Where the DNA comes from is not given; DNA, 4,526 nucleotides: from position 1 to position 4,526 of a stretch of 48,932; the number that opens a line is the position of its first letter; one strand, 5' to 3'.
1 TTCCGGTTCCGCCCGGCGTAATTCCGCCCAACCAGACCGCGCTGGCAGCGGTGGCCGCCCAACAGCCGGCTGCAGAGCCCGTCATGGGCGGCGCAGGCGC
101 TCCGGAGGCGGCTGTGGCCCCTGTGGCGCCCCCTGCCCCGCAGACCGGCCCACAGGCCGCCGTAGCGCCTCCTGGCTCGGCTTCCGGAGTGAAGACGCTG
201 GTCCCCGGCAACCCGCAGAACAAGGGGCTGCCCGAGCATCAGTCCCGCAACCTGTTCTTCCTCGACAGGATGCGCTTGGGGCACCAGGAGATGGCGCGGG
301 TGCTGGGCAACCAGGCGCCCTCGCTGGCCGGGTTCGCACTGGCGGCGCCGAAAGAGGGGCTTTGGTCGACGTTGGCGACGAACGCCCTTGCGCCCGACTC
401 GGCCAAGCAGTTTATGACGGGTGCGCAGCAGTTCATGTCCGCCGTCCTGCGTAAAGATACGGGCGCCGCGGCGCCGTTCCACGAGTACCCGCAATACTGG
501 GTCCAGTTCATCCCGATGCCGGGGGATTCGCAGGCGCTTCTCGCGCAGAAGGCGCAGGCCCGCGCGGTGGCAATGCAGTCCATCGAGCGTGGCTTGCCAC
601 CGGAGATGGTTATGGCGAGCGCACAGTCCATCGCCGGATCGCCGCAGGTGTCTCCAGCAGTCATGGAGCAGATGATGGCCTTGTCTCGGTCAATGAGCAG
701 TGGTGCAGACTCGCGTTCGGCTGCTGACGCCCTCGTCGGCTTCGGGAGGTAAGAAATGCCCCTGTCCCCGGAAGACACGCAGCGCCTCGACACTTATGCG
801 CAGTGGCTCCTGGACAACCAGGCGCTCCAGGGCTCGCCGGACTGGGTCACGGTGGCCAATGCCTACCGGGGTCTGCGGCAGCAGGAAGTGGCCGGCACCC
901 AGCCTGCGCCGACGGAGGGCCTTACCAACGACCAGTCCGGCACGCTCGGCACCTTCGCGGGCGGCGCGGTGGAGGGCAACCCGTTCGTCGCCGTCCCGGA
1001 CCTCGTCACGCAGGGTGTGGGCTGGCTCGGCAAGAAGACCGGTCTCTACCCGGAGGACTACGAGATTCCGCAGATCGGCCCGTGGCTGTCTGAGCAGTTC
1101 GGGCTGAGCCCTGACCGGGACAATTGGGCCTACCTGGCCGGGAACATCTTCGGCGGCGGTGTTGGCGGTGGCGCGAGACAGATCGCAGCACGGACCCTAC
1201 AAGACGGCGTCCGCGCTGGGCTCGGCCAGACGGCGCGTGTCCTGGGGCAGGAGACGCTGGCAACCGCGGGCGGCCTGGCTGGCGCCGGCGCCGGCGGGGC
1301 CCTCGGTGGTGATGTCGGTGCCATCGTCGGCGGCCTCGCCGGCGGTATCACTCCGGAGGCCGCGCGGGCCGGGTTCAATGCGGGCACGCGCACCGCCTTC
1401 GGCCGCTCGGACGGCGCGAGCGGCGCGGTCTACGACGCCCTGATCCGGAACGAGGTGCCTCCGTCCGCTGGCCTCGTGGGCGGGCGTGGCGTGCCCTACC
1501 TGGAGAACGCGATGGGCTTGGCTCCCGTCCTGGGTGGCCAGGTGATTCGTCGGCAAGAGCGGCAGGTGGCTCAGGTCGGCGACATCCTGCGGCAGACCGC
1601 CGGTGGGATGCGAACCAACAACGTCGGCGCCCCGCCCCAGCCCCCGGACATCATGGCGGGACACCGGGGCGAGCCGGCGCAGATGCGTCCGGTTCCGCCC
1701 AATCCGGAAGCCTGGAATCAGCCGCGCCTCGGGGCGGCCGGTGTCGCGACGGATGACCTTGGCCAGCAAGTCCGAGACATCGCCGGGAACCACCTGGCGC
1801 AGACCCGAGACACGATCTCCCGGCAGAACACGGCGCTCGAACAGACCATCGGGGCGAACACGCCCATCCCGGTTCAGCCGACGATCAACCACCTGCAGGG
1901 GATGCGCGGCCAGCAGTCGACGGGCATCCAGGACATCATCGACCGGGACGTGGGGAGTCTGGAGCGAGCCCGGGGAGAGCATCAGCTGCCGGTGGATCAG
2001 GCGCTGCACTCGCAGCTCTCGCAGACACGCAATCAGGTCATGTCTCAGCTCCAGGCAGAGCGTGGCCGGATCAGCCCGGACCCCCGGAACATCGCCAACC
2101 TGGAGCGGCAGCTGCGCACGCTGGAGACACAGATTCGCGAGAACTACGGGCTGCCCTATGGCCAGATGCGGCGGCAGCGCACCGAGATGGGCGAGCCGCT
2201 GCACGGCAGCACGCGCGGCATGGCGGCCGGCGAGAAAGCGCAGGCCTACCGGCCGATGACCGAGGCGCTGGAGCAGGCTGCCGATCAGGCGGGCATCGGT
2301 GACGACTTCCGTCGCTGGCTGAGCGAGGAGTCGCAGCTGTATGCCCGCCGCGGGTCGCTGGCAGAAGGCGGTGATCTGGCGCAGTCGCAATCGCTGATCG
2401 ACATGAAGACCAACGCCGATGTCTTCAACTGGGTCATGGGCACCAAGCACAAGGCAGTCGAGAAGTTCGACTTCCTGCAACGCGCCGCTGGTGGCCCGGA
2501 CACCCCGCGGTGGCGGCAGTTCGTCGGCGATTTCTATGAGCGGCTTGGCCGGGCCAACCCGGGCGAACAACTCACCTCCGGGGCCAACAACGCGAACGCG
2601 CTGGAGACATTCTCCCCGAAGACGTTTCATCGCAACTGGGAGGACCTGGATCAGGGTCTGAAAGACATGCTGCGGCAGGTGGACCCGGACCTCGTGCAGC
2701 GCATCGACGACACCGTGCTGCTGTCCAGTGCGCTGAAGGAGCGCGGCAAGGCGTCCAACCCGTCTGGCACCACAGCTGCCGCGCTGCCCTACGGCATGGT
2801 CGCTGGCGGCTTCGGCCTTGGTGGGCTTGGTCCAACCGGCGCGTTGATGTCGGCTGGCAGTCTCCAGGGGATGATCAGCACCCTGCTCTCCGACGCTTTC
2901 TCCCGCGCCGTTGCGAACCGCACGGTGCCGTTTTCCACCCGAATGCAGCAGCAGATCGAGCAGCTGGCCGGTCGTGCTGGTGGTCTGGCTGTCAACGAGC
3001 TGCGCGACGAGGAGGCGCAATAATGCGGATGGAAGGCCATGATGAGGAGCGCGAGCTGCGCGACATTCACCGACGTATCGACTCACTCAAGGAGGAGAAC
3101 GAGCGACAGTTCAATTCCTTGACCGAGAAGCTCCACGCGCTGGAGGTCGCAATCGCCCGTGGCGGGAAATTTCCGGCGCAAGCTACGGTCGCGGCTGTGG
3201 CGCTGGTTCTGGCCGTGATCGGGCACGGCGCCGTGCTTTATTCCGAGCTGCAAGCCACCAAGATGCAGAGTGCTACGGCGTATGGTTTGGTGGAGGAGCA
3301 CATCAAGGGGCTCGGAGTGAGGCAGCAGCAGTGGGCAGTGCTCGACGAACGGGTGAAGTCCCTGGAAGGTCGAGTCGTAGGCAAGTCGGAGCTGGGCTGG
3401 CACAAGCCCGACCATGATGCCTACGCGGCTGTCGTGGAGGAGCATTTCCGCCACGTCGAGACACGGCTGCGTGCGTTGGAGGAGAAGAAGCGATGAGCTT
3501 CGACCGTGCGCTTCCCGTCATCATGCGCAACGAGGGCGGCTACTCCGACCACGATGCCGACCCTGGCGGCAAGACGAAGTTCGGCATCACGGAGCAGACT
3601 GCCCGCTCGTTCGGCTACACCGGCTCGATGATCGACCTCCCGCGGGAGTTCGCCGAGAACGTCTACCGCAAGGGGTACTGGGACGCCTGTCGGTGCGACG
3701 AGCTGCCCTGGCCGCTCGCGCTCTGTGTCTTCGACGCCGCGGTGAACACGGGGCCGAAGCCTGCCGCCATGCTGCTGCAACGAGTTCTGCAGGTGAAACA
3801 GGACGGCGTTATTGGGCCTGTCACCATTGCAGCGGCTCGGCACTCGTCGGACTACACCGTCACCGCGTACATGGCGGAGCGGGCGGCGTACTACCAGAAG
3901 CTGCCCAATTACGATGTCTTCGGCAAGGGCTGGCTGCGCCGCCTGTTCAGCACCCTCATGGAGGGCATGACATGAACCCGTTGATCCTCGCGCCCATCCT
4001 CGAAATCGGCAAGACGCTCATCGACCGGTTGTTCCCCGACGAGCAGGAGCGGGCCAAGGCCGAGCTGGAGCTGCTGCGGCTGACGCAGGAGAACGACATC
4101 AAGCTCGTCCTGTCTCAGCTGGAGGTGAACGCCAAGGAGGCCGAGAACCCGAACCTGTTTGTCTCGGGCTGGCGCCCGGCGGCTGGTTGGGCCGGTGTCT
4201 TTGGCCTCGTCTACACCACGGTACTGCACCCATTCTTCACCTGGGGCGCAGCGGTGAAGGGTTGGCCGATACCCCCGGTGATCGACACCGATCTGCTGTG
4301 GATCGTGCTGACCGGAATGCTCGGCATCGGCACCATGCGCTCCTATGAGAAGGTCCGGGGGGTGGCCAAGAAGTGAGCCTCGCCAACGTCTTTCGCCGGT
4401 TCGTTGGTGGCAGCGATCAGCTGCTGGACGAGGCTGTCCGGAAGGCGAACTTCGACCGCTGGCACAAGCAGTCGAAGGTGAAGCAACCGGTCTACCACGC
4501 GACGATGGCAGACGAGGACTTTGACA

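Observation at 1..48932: Hexamer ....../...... is roughly 7-fold over-represented genome-wide, against codon preference and in a patchy pattern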

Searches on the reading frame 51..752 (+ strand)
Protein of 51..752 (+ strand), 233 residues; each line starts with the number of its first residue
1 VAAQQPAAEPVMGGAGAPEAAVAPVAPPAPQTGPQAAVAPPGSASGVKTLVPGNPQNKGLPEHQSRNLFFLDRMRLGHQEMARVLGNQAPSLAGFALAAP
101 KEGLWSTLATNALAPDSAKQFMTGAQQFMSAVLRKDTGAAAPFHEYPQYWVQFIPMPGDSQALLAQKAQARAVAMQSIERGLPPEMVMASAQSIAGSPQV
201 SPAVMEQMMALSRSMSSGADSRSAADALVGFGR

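Call 8: search_protein_families(library=phrogs, proteins=[window:51-752:+], max_evalue=0.001)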
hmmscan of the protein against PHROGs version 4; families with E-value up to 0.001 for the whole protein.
window:51-752:+ (233 aa): 1 family
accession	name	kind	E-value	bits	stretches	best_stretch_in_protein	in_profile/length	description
phrog_35431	-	unknown function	2.1e-05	24.3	1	126-179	450-503/546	-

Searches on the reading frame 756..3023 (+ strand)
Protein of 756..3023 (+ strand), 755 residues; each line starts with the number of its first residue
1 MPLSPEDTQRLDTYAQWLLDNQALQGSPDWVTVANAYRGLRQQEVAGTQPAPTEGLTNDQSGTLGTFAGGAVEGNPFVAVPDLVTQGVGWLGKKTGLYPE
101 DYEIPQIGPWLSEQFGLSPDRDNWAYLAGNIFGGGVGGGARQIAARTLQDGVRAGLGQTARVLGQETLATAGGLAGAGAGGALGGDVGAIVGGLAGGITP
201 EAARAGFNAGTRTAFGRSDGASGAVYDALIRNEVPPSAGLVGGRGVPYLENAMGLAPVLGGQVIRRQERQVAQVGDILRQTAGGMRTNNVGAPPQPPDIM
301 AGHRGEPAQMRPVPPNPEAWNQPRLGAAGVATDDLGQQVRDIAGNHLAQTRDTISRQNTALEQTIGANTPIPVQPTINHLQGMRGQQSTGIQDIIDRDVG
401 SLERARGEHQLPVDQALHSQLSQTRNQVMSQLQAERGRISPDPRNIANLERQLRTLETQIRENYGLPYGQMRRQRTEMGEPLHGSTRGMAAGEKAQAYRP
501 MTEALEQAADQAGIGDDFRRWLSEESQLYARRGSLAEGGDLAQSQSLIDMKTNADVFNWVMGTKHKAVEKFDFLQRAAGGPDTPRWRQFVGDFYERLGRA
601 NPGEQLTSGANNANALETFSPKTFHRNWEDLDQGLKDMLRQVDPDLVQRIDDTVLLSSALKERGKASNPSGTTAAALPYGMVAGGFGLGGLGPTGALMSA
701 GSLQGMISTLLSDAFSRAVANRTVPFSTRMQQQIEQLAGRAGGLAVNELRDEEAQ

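Call 8: search_protein_families(library=phrogs, proteins=[window:756-3023:+], max_evalue=0.001)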
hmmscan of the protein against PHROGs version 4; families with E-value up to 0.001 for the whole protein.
window:756-3023:+ (755 aa): 0 families

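Call 26: search_protein_families(library=pfam, proteins=[window:756-3023:+], max_evalue=0.01)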
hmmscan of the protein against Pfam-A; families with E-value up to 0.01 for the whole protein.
window:756-3023:+ (755 aa): 0 families

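Call 97: search_protein_families(library=ncbifam, proteins=[window:756-3023:+], max_evalue=0.01)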
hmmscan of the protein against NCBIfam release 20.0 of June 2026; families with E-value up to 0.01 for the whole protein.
window:756-3023:+ (755 aa): 0 families

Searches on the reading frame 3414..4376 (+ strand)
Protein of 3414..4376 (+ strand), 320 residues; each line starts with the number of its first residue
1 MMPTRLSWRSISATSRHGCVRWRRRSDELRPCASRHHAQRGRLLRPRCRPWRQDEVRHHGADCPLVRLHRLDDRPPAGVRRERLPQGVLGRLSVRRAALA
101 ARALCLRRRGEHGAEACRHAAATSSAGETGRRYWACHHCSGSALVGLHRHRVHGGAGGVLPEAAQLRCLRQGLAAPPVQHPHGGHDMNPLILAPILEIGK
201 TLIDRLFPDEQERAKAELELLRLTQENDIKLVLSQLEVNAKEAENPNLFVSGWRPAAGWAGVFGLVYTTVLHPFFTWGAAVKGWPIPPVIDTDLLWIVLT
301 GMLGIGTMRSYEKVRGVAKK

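Call 8: search_protein_families(library=phrogs, proteins=[window:3414-4376:+], max_evalue=0.001)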
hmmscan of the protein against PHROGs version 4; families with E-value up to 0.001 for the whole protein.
window:3414-4376:+ (320 aa): 1 family
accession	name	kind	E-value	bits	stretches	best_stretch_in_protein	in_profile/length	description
phrog_3427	-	lysis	4.9e-29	102.1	1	193-320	9-141/141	holin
